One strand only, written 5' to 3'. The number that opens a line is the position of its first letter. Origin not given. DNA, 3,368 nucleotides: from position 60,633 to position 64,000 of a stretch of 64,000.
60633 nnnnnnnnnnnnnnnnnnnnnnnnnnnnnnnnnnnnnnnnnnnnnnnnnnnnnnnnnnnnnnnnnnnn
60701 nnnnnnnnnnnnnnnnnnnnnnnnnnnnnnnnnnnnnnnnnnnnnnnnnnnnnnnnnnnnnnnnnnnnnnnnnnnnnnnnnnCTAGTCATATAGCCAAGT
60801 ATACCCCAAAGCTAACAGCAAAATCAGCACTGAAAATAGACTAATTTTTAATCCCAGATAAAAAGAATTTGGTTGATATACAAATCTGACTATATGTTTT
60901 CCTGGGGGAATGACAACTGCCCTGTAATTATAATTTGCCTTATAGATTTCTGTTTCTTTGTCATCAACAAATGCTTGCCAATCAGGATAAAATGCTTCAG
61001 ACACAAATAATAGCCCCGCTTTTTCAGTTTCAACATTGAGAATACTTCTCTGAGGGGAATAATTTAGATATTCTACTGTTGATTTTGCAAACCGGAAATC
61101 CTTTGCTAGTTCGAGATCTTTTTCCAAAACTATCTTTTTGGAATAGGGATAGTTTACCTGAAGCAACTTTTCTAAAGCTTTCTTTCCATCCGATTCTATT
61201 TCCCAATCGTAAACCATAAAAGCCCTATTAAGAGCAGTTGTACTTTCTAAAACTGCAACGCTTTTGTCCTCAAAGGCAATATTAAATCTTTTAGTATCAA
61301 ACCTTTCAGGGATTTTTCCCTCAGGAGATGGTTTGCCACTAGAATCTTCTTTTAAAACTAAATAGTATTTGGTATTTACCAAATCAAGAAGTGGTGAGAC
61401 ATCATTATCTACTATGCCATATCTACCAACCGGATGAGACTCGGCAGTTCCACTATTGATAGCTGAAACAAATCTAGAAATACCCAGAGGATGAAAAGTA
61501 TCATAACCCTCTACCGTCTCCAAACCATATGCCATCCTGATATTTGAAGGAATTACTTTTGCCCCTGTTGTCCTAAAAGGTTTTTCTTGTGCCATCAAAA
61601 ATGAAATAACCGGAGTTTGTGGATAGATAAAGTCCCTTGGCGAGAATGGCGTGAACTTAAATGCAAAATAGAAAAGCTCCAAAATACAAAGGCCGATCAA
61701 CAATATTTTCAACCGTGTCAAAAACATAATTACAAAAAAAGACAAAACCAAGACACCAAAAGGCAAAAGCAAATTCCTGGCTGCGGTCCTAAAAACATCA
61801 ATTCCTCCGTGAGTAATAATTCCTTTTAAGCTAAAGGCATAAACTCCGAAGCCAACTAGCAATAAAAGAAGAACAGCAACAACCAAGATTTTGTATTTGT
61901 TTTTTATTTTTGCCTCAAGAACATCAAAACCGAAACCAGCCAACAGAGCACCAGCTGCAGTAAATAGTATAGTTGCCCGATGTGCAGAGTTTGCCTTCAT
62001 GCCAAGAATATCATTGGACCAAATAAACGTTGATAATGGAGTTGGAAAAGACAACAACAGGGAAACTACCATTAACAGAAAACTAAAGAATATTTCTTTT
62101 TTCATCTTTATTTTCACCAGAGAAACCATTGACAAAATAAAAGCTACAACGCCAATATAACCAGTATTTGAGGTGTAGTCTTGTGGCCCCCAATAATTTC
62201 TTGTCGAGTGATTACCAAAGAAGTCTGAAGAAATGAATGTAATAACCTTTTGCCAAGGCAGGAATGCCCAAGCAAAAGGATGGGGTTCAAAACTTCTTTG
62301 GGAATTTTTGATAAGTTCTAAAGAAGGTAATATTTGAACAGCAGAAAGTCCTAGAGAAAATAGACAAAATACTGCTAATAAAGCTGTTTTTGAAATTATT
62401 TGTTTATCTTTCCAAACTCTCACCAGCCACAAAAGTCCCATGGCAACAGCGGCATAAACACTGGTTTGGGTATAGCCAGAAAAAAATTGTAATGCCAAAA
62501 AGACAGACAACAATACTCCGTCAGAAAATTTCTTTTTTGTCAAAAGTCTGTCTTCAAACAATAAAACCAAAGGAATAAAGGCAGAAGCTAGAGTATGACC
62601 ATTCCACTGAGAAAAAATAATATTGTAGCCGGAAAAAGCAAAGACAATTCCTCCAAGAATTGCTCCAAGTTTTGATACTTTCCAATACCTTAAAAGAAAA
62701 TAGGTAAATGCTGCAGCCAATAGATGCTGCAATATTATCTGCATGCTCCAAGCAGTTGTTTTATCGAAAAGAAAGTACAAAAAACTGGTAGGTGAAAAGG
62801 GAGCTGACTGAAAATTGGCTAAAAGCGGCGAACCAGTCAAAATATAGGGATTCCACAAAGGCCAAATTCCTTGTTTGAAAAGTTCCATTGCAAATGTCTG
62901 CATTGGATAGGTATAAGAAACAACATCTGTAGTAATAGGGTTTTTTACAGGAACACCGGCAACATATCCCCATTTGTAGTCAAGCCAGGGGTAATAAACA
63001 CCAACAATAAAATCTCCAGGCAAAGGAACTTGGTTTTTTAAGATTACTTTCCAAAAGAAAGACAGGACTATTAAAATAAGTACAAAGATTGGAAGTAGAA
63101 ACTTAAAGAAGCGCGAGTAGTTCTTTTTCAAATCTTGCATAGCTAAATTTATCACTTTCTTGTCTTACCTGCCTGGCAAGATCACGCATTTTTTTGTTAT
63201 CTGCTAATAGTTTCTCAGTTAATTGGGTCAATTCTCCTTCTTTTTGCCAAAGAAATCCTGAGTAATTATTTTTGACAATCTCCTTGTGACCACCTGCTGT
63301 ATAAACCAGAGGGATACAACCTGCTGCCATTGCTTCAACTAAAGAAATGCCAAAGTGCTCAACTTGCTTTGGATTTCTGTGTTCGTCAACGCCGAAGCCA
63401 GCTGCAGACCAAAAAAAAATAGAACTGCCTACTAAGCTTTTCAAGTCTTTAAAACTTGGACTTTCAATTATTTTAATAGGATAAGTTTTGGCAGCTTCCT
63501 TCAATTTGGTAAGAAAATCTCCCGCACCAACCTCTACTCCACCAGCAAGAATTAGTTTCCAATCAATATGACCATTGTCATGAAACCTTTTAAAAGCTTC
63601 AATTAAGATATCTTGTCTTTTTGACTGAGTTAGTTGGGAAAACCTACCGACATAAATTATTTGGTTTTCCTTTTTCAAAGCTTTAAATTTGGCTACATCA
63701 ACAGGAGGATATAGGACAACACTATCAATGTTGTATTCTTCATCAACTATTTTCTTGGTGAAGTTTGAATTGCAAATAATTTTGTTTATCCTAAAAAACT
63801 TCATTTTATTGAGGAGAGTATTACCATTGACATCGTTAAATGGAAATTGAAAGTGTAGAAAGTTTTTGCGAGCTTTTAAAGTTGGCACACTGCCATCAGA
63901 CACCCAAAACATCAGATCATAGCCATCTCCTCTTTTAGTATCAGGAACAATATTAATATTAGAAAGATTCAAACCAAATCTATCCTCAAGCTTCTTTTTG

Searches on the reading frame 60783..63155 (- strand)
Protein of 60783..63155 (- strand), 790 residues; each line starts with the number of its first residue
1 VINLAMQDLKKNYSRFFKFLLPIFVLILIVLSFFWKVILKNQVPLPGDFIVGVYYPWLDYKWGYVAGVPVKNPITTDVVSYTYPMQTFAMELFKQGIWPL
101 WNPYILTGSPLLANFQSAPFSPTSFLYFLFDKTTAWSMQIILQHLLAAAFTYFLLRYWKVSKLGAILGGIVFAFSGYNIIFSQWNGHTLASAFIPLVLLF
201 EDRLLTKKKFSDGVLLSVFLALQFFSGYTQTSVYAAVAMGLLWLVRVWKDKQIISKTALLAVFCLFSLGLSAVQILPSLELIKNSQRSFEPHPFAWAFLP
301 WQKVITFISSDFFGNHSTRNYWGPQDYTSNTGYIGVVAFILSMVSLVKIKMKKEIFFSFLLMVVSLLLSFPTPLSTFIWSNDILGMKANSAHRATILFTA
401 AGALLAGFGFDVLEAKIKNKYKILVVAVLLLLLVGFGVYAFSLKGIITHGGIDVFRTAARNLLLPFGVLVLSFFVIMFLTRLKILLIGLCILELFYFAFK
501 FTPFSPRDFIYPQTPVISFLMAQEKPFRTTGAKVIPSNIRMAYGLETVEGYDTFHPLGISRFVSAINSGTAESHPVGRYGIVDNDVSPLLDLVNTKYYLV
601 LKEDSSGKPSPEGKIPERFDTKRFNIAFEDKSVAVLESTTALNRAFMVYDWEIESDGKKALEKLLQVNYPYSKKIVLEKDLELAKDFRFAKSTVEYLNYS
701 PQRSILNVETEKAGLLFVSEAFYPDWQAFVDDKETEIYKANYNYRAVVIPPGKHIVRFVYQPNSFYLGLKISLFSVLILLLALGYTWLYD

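Call 52: search_protein_families(library=pfam, proteins=[window:60783-63155:-], max_evalue=0.001)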
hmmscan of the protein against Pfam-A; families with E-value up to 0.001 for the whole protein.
window:60783-63155:- (790 aa): 2 families
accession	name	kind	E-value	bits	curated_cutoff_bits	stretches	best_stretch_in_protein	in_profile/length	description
PF09586.16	YfhO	-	2.6e-23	82.8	28.5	2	120-501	73-441/835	Bacterial membrane protein YfhO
PF19510.5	DUF6044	-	1.3e-06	27.6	27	1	117-369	77-321/564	Protein of unknown function (DUF6044)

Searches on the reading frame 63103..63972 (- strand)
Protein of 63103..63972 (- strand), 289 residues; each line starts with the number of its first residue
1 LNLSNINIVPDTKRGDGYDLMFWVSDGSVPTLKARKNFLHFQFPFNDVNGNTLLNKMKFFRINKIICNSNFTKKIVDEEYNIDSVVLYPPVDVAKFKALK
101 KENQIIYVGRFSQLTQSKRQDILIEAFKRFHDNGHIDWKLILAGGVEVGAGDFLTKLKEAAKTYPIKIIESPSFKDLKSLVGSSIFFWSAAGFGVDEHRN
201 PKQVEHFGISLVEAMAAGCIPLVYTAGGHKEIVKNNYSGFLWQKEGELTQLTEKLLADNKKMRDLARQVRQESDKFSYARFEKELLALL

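Call 52: search_protein_families(library=pfam, proteins=[window:63103-63972:-], max_evalue=0.001)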
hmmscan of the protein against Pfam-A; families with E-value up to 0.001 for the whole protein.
window:63103-63972:- (289 aa): 3 families
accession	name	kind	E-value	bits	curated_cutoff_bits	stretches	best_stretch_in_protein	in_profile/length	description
PF00534.26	Glycos_transf_1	-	3.3e-23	82.5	26.4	1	96-271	9-171/172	Glycosyl transferases group 1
PF13692.12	Glyco_trans_1_4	-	3.3e-13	50.5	27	1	103-258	2-142/142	Glycosyl transferases group 1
PF13439.12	Glyco_transf_4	-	0.00027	21.5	28.5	0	53-94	123-169/170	Glycosyltransferase Family 4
